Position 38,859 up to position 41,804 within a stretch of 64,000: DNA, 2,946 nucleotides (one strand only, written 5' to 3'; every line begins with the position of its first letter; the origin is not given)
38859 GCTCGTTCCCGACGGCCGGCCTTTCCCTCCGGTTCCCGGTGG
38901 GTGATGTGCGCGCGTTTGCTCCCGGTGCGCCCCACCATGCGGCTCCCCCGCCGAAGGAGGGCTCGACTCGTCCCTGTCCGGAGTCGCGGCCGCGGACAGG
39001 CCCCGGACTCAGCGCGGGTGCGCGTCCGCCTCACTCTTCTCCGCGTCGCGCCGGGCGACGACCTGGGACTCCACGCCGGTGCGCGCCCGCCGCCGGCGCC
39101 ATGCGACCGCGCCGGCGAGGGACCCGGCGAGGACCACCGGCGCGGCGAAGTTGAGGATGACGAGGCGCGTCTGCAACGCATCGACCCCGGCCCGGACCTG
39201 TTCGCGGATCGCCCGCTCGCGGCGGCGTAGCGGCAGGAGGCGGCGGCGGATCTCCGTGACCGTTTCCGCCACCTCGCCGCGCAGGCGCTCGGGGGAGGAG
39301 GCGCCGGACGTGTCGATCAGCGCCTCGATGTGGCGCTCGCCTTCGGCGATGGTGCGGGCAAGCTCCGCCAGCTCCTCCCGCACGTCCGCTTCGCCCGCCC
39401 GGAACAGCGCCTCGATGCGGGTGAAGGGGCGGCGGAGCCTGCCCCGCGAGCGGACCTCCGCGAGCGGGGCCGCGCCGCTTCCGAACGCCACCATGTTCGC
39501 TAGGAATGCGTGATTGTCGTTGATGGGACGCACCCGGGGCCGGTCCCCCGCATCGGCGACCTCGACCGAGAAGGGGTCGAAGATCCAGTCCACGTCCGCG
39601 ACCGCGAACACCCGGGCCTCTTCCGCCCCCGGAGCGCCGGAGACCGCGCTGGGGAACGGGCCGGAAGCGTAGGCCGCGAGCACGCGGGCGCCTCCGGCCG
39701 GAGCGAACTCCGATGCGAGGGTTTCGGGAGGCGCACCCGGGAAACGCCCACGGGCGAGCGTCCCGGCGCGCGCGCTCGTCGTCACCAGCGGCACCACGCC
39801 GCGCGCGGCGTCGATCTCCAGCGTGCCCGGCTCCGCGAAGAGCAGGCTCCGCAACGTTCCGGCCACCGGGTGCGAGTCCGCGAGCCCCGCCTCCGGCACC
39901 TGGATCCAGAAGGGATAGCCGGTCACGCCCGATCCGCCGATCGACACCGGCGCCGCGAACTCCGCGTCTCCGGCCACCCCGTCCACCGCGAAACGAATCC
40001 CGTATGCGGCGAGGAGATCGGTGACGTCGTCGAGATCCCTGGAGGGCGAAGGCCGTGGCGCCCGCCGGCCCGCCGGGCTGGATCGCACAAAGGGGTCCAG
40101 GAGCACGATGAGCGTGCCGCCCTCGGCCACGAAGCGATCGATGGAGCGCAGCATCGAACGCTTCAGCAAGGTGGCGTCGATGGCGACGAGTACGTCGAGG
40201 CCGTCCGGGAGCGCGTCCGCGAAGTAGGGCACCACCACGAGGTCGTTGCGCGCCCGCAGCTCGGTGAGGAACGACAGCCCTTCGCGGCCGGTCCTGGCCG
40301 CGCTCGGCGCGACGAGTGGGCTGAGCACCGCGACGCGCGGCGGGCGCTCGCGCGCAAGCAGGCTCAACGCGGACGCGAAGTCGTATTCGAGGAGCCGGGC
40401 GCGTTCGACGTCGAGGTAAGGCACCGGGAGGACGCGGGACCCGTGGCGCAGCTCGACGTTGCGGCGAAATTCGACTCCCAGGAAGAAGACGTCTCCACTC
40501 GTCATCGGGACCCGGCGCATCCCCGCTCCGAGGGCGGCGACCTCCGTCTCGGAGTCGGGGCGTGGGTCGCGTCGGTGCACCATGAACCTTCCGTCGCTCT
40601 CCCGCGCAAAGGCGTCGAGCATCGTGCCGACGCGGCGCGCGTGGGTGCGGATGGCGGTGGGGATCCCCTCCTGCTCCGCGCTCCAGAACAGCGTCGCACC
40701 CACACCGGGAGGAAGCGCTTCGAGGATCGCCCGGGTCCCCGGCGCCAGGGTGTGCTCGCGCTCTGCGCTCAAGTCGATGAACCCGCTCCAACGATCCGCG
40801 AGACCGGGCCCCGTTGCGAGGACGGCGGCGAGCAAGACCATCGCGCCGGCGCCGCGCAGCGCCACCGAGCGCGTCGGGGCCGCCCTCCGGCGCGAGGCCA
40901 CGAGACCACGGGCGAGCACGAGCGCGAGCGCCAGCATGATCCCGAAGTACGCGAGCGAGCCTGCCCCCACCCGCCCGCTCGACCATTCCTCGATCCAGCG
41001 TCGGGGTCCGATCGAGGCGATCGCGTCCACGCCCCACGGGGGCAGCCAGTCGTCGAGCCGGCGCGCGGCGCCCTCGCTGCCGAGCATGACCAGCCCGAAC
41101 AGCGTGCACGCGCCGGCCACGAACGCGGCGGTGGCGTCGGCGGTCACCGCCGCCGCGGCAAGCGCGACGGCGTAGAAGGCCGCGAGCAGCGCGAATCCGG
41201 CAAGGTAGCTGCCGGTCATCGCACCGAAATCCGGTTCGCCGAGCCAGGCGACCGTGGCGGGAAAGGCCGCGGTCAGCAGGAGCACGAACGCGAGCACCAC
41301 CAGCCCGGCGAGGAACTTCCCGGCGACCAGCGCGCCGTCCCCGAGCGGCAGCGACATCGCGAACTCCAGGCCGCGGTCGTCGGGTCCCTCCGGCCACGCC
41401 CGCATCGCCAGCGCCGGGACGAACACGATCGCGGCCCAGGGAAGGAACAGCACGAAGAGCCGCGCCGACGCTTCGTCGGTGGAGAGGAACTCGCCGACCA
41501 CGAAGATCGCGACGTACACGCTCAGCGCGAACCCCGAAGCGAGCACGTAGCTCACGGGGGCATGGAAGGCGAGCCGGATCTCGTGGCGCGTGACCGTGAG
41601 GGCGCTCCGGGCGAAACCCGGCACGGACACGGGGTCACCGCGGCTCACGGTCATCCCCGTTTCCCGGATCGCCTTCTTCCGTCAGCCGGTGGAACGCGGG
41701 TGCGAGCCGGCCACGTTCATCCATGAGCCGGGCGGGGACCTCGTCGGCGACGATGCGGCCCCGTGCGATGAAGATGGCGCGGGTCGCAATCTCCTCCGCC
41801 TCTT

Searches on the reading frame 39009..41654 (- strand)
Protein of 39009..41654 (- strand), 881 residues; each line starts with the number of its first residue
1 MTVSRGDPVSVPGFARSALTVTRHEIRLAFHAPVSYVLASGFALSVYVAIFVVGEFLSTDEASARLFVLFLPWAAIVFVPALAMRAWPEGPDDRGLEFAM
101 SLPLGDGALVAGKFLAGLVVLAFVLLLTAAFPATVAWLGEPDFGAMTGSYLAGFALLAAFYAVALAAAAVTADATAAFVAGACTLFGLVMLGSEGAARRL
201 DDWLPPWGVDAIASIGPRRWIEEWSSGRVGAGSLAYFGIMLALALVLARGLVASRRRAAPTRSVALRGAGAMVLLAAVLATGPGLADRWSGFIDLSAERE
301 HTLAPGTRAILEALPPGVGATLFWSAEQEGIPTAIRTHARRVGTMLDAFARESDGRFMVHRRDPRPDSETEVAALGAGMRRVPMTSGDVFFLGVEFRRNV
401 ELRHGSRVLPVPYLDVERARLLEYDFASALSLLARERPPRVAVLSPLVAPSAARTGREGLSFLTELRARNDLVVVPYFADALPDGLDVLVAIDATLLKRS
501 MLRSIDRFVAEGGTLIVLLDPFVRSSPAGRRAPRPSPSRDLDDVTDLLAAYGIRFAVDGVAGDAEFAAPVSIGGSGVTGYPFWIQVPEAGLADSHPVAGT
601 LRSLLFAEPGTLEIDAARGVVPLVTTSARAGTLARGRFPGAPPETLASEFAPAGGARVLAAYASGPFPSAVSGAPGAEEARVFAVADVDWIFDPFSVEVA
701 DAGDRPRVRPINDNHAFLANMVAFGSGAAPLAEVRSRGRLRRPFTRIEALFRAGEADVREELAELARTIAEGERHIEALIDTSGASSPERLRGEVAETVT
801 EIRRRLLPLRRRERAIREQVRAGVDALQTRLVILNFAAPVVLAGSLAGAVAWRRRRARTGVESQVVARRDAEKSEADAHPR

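Call 21: search_protein_families(library=ncbifam, proteins=[window:39009-41654:-], max_evalue=1e-10)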
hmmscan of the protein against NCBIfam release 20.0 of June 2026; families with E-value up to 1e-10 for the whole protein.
window:39009-41654:- (881 aa): 1 family
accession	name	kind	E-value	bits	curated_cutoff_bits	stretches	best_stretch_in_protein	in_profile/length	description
TIGR03518.1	ABC_perm_GldF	equivalog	5.5e-21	75.7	288.5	1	20-248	3-233/240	gliding motility-associated ABC transporter permease subunit GldF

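Call 73: search_protein_families(library=pfam, proteins=[window:39009-41654:-], max_evalue=0.00001)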
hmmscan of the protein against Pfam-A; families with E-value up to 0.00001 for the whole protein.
window:39009-41654:- (881 aa): 2 families
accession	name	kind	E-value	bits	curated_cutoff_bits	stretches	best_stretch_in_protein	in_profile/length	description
PF09822.16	ABC_transp_aux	-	4.6e-36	125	34.7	1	439-721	2-288/288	ABC-type uncharacterized transport system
PF23357.1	DUF7088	-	5.5e-10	39.8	27.8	1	298-387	2-88/105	Domain of unknown function (DUF7088)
